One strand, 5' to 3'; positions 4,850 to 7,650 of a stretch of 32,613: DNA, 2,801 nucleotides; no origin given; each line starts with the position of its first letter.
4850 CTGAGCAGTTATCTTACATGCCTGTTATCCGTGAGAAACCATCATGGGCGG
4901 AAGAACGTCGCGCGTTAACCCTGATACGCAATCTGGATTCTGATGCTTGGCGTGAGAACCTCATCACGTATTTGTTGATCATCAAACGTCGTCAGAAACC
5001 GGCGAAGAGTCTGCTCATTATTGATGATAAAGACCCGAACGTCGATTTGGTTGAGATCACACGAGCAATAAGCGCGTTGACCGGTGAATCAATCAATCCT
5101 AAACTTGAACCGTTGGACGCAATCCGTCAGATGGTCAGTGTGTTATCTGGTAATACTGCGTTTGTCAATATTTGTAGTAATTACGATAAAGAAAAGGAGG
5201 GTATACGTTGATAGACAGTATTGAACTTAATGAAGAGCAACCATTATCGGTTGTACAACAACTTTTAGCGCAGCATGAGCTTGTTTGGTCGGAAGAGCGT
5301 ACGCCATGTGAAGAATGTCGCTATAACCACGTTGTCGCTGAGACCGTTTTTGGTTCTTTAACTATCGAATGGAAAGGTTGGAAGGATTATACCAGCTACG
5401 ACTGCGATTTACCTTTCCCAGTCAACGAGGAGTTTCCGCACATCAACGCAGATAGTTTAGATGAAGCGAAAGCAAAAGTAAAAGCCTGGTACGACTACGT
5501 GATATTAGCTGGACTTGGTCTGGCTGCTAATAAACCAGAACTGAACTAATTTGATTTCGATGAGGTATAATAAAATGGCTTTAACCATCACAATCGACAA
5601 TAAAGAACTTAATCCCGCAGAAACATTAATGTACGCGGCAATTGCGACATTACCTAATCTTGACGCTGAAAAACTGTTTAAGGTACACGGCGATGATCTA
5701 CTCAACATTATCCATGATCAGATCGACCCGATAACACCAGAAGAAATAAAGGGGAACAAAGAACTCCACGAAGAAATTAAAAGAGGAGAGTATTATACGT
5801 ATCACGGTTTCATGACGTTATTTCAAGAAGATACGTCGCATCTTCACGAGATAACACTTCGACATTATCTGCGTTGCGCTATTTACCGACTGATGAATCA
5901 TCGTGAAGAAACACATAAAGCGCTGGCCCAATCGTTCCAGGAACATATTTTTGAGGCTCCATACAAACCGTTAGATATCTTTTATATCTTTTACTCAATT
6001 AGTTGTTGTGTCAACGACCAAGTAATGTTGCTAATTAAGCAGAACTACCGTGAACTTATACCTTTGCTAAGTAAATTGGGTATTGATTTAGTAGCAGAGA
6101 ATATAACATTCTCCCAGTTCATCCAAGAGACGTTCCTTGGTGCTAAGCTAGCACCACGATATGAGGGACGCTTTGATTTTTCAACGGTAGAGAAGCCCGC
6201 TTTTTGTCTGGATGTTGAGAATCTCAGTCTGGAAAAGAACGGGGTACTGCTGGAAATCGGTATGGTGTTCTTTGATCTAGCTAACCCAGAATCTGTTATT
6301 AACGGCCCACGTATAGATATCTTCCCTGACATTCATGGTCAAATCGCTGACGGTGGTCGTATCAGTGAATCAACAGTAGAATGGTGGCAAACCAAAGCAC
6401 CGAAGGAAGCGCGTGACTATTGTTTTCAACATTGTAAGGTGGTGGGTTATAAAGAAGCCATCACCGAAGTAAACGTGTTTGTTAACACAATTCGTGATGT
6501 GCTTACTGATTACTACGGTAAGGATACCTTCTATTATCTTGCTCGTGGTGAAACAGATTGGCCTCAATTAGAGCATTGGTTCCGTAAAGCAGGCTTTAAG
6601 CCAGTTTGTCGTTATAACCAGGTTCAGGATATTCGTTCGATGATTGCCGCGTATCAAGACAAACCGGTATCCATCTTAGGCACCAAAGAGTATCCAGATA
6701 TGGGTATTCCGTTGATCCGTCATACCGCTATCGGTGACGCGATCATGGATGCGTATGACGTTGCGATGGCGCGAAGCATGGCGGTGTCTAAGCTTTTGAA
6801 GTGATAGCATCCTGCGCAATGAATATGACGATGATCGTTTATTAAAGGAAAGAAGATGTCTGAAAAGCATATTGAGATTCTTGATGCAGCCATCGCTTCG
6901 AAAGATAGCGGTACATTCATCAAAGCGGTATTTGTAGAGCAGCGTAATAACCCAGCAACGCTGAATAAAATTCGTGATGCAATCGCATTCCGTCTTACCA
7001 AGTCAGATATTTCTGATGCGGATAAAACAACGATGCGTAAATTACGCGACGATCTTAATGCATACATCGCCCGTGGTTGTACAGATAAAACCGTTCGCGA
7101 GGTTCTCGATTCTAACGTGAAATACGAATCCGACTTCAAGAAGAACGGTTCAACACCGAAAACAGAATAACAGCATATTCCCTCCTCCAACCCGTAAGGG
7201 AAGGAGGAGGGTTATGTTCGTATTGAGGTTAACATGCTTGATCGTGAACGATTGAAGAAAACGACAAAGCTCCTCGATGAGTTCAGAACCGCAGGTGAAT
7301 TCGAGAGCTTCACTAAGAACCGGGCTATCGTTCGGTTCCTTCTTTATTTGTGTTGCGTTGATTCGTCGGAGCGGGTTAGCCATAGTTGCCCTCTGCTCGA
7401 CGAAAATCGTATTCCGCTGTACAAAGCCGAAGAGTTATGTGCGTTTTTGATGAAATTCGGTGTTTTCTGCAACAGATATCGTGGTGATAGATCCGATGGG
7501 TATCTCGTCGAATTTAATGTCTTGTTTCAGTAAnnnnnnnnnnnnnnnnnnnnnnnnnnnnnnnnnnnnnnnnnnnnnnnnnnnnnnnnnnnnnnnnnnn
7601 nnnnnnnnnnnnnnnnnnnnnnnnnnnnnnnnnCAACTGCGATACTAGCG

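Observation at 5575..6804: DEDDh exonuclease domain fused to an N-terminal region of about 200 aa with no recognisable motif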

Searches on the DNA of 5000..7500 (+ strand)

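Call 6: search_dna_similar(query=window:5000-7500:+, collection=phages, mode=near, max_rows=25)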
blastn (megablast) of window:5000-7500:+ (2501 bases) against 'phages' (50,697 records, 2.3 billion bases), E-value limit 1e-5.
Records with a match: 2; places in all: 10; records where one place covers at least 80% of the query: 2.
Best place of each record, by identity: 90-95% 2.
By first word of the organism name: Escherichia 2.
By host as written in the record: Escherichia coli 2.
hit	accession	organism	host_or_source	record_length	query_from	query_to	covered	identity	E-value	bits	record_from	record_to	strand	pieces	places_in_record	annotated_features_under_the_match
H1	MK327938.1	Escherichia phage vB_EcoM_Goslar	Escherichia coli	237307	1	2501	100%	94.4%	0e+0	3856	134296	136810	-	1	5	hypothetical protein (x5)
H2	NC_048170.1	Escherichia phage vB_EcoM_Goslar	Escherichia coli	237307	1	2501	100%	94.4%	0e+0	3856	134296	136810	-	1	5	3'-5' exoribonuclease | hypothetical protein (x4)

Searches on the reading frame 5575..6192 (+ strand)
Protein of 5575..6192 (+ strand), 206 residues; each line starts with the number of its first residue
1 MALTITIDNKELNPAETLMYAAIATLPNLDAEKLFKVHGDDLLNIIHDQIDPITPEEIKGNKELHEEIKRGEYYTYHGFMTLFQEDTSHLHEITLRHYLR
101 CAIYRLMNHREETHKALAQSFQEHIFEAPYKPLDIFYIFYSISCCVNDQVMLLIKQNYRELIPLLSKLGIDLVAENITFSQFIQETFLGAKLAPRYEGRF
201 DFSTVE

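Call 35: search_protein_families(library=padloc, proteins=[window:5575-6192:+], max_evalue=1)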
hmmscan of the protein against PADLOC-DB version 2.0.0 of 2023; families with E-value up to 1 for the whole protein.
window:5575-6192:+ (206 aa): 0 families

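Call 38: search_protein_representatives(alignment_id=A2)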
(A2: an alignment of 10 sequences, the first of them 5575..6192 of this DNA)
Query: 10 sequences, 237 profile positions. Proteins with E-value up to 0.001 (for the whole library): 4; up to 1e-10: 3; up to 1e-30: 3. The best 4 are listed.
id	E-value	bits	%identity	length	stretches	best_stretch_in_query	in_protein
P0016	1.6e-114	398.0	-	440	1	1-237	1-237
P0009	2.6e-73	263.1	-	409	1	1-237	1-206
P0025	2.8e-69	249.9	-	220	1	82-237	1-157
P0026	3.8e-08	49.8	-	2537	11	14-93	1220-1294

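Call 66: predict_structure(alignment_id=A2)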
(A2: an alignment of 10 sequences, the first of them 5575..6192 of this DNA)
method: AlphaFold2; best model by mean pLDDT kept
length: 206 residues; sequences in the alignment: 10
mean_pLDDT: 51.7   pTM: 0.44
mean pLDDT of the five models: 51.7, 45.4, 42.0, 40.0, 38.9
residues with pLDDT >= 90: 0; 70-90: 9; 50-70: 110; < 50: 87
segments of 3 or more residues with pLDDT < 50: 71-87, 119-161, 167-169, 187-206
pLDDT, mean of each block of 10 residues (from residue 1): 56 61 58 59 69 69 65 42 46 61 62 54 39 37 33 39 52 61 52 31 30
secondary structure, 60 per line:
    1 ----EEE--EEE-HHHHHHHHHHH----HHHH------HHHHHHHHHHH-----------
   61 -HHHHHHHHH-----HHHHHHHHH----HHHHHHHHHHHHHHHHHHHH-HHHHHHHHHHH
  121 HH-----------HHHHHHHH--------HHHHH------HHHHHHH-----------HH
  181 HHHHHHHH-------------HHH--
elements in order: E5-7 E10-12 H14-24 H29-32 H39-49 H62-70 H76-84 H89-108 H110-122 H134-141 H150-154 H161-167 H179-188

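Call 67: search_protein_families(library=pfam, alignment_id=A2, max_evalue=10)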
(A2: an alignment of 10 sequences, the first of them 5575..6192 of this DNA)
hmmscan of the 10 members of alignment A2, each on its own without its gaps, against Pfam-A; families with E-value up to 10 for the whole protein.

A. member 1, window:5575-6192:+ (206 aa): 0 families

B. families by the number of members that match (of 10 scanned): 2 families
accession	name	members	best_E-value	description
PF14490.11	HHH_RecD2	1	0.14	ATP-dependent RecD2 DNA helicase HHH domain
PF21674.2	CCDC22_N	1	0.16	CCDC22 protein N-terminal domain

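Call 69: fold_search(model_id=the predicted structure, library=viral)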
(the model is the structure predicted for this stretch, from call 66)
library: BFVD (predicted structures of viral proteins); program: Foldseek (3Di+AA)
matches with E <= 10: 59; with E <= 0.001: 1
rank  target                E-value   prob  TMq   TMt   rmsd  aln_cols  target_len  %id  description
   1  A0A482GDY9            2.2e-19  1.00  0.55  0.31  12.3       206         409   93  3'-5' exoribonuclease Rv2179c-like domain-containing protein [Escherichia phage vB_EcoM_Goslar]
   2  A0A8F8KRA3            1.6e+00  0.05  0.12  0.13  15.5       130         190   12  NADAR protein [Clandestinovirus]
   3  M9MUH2                2.0e+00  0.06  0.13  0.18  14.7       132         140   12  (no name in the UniProt tables at hand)
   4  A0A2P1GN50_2          2.2e+00  0.04  0.20  0.06  21.3       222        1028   11  RNA-directed RNA polymerase L [Wenling hoplichthys paramyxovirus]
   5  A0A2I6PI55            2.4e+00  0.04  0.12  0.19  11.6       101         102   18  Uncharacterized protein [Pseudomonas phage PMBT14]
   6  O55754                3.0e+00  0.02  0.13  0.11  17.5       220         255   11  Uncharacterized protein 155L [Invertebrate iridescent virus 6]
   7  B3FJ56                3.3e+00  0.02  0.12  0.08  21.7       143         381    8  Virion structural protein [Pseudomonas phage 201phi2-1]
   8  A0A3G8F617            3.7e+00  0.02  0.15  0.10  30.0       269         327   14  (no name in the UniProt tables at hand)
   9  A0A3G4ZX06            3.9e+00  0.04  0.09  0.10   9.4        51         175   16  NADAR domain-containing protein [Faunusvirus sp.]
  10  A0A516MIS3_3          3.9e+00  0.03  0.19  0.05  17.0       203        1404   15  (no name in the UniProt tables at hand)
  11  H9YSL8                4.1e+00  0.04  0.17  0.12  17.3       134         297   13  (no name in the UniProt tables at hand)
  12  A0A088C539            4.1e+00  0.02  0.12  0.07  21.8       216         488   12  (no name in the UniProt tables at hand)
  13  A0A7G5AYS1            4.3e+00  0.01  0.11  0.12  17.0       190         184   10  (no name in the UniProt tables at hand)
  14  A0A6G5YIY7            5.0e+00  0.02  0.14  0.20  11.5       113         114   12  (no name in the UniProt tables at hand)
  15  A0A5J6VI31            5.0e+00  0.01  0.12  0.17  17.3       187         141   15  Uncharacterized protein [Megaviridae environmental sample]
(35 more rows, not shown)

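Call 72: fold_search(model_id=the predicted structure, library=pdb)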
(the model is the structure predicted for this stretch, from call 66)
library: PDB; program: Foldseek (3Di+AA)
matches with E <= 10: 46; with E <= 0.001: 0
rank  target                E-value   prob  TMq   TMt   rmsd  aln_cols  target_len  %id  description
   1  6hep_C                1.9e+00  0.04  0.14  0.13  19.6       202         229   11  Crystal structure of human 14-3-3 beta in complex with CFTR R-domain peptide pS753-pS768 (released 2018-10-24)
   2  6gn0_D                2.0e+00  0.04  0.14  0.13  19.6       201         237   11  Exoenzyme S from Pseudomonas aeruginosa in complex with human 14-3-3 protein beta, tetrameric crystal form (released 2018-09-26)
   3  8jzc                  2.0e+00  0.02  0.13  0.15  17.8       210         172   13  Crystal structure of Geobacillus stearothermophilus NarJ (released 2024-05-15)
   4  4i0u_H                2.5e+00  0.01  0.10  0.07  31.0       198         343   15  Improved structure of Thermotoga maritima CorA at 2.7 A resolution (released 2013-03-06)
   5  8r5q_A                2.6e+00  0.03  0.15  0.11  18.0       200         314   14  Structure of apo TDO with a bound inhibitor (released 2024-01-17)
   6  1t6i_B                3.8e+00  0.08  0.19  0.30  13.1       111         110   11  Nickel Superoxide Dismutase (NiSOD) Apo Structure (released 2004-07-13)
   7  6f09_P                3.8e+00  0.02  0.13  0.13  19.6       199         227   12  Binary complex of 14-3-3 zeta with ubiquitin specific protease 8 (USP8) pSer718 peptide (released 2018-03-07)
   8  1t6i_C                4.0e+00  0.08  0.20  0.30  13.1       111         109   10  Nickel Superoxide Dismutase (NiSOD) Apo Structure (released 2004-07-13)
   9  8dz8_A                4.0e+00  0.08  0.17  0.28  12.1        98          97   14  Neoleukin 4, a de novo designed IL-4 mimetic (released 2023-03-29)
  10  5d2d_B                4.0e+00  0.02  0.14  0.13  19.7       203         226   12  Crystal structure of human 14-3-3 zeta in complex with CFTR R-domain peptide pS753-pS768 (released 2016-03-16)
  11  5f74_A                4.0e+00  0.02  0.15  0.14  19.6       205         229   11  Crystal structure of ChREBP:14-3-3 complex bound with AMP (released 2016-03-23)
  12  5wfx_B                4.0e+00  0.02  0.14  0.13  19.7       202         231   12  Structural basis for the interaction of 14-3-3beta with Tricarboxylic Acid Cycle intermediate Malate (released 2018-05-16)
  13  6dg6_F                4.2e+00  0.08  0.18  0.31  12.1        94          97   17  Structure of a de novo designed Interleukin-2/Interleukin-15 mimetic (released 2019-01-16)
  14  1t6i_A                4.4e+00  0.07  0.18  0.28  14.0       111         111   10  Nickel Superoxide Dismutase (NiSOD) Apo Structure (released 2004-07-13)
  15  6pyz_B                4.4e+00  0.02  0.15  0.11  19.0       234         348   14  Crystal Structure of human Tryptophan 2,3-dioxygenase in complex with PF-06840003 in Active Site (released 2020-01-01)
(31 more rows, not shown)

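Call 89: search_solved_structures(query=A2, max_evalue=10, show_alignments=0)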
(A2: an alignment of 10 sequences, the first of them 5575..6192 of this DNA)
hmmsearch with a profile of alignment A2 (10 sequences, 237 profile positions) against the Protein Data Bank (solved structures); distinct sequences matched with E-value up to 10: 4.
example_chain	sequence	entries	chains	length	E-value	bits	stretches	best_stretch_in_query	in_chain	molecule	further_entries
6nu2_M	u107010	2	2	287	0.38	13.7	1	126-196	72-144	39S ribosomal protein L15, mitochondrial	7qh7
3j7y_M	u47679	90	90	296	0.41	13.6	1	126-196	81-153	uL15 | uL15m | 39S ribosomal protein L15, mitochondrial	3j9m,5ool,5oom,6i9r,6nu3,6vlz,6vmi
9hcg_M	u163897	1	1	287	1.8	11.5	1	126-192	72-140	Large ribosomal subunit protein uL15m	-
9e9c_M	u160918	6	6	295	1.9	11.5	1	126-192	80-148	Large ribosomal subunit protein uL15m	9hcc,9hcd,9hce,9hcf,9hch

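Call 90: search_protein_families(library=phrogs, alignment_id=A2, max_evalue=1)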
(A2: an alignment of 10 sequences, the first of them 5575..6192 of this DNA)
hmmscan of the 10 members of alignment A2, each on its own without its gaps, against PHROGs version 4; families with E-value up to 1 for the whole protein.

A. member 1, window:5575-6192:+ (206 aa): 0 families

B. families by the number of members that match (of 10 scanned): 6 families
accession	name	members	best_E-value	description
phrog_12279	-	2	0.036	-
phrog_61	-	1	0.018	2OG-Fe(II) oxygenase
phrog_34772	-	1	0.065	-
phrog_22927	-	1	0.091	-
phrog_26163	-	1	0.19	homing endonuclease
phrog_29263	-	1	0.3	-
